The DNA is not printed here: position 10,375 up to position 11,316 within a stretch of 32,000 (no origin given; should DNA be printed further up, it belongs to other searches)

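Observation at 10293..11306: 1-kb cassette: unknown 213-aa GTG-initiated ORF bracketed by a perfect 20-bp inverted repeat fused to TATA-like boxes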

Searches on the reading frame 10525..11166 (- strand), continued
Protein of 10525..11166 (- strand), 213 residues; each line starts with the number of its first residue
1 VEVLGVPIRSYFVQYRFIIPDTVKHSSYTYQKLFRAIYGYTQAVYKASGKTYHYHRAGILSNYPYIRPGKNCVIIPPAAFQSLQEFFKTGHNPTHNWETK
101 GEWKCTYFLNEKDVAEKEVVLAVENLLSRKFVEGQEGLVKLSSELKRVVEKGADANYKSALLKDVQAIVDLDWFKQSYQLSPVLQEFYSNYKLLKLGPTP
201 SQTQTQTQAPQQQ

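Call 44: search_protein_families(library=pfam, proteins=[P0150, P0156, P0159, P0154, P0161, P0175, P0180, P0181, P0186, P0158], max_evalue=0.1)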
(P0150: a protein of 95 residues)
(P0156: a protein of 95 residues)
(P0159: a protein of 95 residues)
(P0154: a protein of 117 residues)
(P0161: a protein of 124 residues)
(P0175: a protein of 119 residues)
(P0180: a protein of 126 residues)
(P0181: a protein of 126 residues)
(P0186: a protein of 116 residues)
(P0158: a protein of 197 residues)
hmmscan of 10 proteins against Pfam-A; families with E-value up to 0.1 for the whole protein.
P0150 (95 aa): 1 family
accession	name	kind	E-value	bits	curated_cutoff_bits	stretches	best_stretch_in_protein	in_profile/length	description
PF18593.6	CdiI_2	-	0.035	15.3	26.7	1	15-74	24-87/91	CdiI immunity protein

P0156 (95 aa): 0 families

P0159 (95 aa): 0 families

P0154 (117 aa): 0 families

P0161 (124 aa): 1 family
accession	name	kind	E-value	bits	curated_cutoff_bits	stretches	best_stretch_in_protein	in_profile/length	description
PF14924.12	MAP10_N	-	0.0075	16.7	21.5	1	32-93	23-77/144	Microtubule associated protein 10, N-terminal domain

P0175 (119 aa): 0 families

P0180 (126 aa): 2 families
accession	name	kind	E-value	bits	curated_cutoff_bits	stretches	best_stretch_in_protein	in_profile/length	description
PF06256.17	Nucleo_LEF-12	-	0.008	16.6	27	1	10-63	53-106/164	Nucleopolyhedrovirus LEF-12 protein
PF19233.4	DUF5886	-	0.063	14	36.5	1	77-120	82-125/135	Family of unknown function (DUF5886)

P0181 (126 aa): 0 families

P0186 (116 aa): 1 family
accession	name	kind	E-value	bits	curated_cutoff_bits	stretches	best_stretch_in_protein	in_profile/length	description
PF21926.2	FeeM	-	0.029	14.6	27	1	21-44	124-147/158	N-acyl amino acid synthase FeeM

P0158 (197 aa): 1 family
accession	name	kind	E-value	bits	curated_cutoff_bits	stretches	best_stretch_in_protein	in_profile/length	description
PF14465.12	NFRKB_winged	-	0.033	14.9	22.2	0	145-182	58-94/103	NFRKB Winged Helix-like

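Call 52: find_related_loci(query=A1, collection=viral_contigs, flank=3000)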
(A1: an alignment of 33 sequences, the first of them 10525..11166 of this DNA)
Query A1 (213 aa) in viral_contigs; peptide patterns used: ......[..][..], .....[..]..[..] (x = any residue, [..] = any of these).
20 stretches matched a pattern, but none encodes a relative of the query by tblastn (E <= 1e-3).

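Call 63: search_protein_families(library=ncbifam, proteins=[window:10525-11166:-, P0180, P0186, P0192, P0178, P0158], max_evalue=1)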
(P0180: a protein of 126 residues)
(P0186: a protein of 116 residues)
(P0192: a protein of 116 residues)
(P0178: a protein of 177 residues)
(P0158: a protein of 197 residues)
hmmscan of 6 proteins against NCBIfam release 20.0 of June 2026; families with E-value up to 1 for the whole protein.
window:10525-11166:- (213 aa): 0 families

P0180 (126 aa): 0 families

P0186 (116 aa): 0 families

P0192 (116 aa): 0 families

P0178 (177 aa): 0 families

P0158 (197 aa): 0 families

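Call 64: search_protein_families(library=padloc, proteins=[window:10525-11166:-, P0180, P0186, P0192, P0178, P0158], max_evalue=1)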
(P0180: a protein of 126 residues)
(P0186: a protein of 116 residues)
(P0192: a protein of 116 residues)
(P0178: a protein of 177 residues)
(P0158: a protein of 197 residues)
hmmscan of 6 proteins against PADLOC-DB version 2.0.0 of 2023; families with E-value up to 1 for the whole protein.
window:10525-11166:- (213 aa): 1 family
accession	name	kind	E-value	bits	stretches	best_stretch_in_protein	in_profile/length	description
PDLC03923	MkoB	-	0.012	12.6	1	115-210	63-158/454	-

P0180 (126 aa): 1 family
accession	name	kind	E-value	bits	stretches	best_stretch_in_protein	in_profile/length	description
PDLC01751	Cas2c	-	0.026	13.1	0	79-115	20-56/95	-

P0186 (116 aa): 0 families

P0192 (116 aa): 0 families

P0178 (177 aa): 0 families

P0158 (197 aa): 0 families

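Call 71: find_encoding_contigs(protein=P0001, flank=5000, max_places=6)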
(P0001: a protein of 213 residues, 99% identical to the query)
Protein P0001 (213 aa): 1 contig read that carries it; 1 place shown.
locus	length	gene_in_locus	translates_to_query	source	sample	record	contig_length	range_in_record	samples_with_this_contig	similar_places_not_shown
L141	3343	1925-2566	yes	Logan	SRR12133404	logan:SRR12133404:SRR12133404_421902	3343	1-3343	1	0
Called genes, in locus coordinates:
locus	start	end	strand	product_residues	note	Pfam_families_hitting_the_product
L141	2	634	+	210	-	?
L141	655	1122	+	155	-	-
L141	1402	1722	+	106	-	PF05239:PRC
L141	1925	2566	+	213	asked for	-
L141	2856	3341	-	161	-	?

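Call 72: find_encoding_contigs(protein=window:10525-11166:-, flank=5000, max_places=6)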
Protein window:10525-11166:- (213 aa): 2 contigs read that carry it; 1 place shown.
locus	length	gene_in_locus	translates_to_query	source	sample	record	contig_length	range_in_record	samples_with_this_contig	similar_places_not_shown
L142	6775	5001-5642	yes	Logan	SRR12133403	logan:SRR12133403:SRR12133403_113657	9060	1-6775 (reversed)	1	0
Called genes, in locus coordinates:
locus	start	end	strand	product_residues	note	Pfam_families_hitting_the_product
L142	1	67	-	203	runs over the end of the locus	-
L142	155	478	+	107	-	PF01336:tRNA_anti-codon (weak)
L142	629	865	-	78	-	-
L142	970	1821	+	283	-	PF05175:MTS (weak), PF01564:Spermine_synth (weak)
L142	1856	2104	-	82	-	-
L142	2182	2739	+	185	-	-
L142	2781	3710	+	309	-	PF13495:Phage_int_SAM_4, PF00589:Phage_integrase, PF22823:MrpR_C_cat (weak)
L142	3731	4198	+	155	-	-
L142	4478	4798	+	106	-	PF05239:PRC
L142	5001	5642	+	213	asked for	-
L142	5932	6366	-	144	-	-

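Call 77: fold_search(model_id=the predicted structure, library=viral)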
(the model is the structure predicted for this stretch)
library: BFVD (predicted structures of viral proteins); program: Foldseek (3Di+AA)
matches with E <= 10: 632; with E <= 0.001: 0
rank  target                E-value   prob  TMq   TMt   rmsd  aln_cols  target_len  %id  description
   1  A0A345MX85            1.1e-02  0.21  0.18  0.17  19.5       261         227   11  (no name in the UniProt tables at hand)
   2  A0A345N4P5            1.2e-02  0.21  0.15  0.15  18.3       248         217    9  (no name in the UniProt tables at hand)
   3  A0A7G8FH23            1.8e-02  0.13  0.12  0.08  17.5       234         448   13  (no name in the UniProt tables at hand)
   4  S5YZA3                2.2e-02  0.30  0.21  0.18  12.4       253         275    9  Uncharacterized protein [Mycobacterium phage Dylan]
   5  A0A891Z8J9            2.5e-02  0.11  0.12  0.07  30.1       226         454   13  Envelope glycoprotein (Fragment) [Human immunodeficiency virus type 1]
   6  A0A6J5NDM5            2.8e-02  0.72  0.35  0.27  14.8       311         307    8  Uncharacterized protein [uncultured Caudovirales phage]
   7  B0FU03                4.0e-02  0.14  0.16  0.13  17.9       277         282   10  (no name in the UniProt tables at hand)
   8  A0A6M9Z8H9            4.0e-02  0.12  0.15  0.15  18.9       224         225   12  Replication-associated protein [Cressdnaviricota sp.]
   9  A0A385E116            7.1e-02  0.11  0.17  0.15  14.7       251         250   13  (no name in the UniProt tables at hand)
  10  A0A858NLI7            8.5e-02  0.11  0.16  0.12  20.9       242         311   15  (no name in the UniProt tables at hand)
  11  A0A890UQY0            9.6e-02  0.12  0.16  0.10  17.6       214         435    8  Replication-associated protein [Cressdnaviricota sp.]
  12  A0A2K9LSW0            1.2e-01  0.11  0.17  0.16  22.1       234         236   12  Putative capsid [uncultured virus]
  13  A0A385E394            1.4e-01  0.08  0.16  0.16  18.5       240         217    9  (no name in the UniProt tables at hand)
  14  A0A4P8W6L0            1.4e-01  0.06  0.13  0.11  19.0       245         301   12  (no name in the UniProt tables at hand)
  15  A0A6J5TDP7            1.6e-01  0.28  0.17  0.31  13.8       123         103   10  Uncharacterized protein [uncultured Caudovirales phage]
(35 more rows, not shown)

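Call 90: find_encoding_contigs(protein=P0158, flank=4000, max_places=3)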
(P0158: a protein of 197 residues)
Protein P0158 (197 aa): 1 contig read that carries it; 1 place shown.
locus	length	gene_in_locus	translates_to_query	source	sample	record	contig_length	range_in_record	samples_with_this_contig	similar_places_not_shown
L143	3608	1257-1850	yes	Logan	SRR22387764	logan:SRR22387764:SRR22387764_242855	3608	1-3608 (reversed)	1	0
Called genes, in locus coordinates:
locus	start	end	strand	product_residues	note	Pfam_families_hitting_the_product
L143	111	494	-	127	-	PF04472:SepF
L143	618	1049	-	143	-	PF01467:CTP_transf_like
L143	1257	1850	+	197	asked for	-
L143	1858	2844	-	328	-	PF17835:NOG1_N, PF01926:MMR_HSR1, PF02421:FeoB_N, PF06858:NOG1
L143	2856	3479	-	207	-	-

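Call 91: find_encoding_contigs(protein=P0180, flank=4000, max_places=3)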
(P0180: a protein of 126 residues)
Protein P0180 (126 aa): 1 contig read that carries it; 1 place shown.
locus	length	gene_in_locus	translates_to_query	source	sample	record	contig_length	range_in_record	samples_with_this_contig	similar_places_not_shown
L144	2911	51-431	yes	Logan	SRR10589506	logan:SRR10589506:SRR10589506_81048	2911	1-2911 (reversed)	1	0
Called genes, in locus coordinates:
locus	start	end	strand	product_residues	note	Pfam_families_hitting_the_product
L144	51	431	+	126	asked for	-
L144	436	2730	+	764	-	PF02359:CDC48_N, PF02933:CDC48_2, PF05496:RuvB_N, PF13191:AAA_16 (weak), PF00004:AAA, PF17862:AAA_lid_3, PF00004:AAA, PF17862:AAA_lid_3, +25 more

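Call 92: find_encoding_contigs(protein=P0186, flank=4000, max_places=3)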
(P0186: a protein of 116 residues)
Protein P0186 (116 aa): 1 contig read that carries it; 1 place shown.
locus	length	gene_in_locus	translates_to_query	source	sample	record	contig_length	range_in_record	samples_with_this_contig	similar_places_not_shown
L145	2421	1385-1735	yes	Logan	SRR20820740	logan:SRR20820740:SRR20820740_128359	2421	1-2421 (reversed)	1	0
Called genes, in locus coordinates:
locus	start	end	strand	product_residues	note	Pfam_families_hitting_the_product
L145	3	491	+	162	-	?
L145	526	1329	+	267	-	-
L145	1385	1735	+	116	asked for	-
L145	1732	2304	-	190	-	PF14333:DUF4389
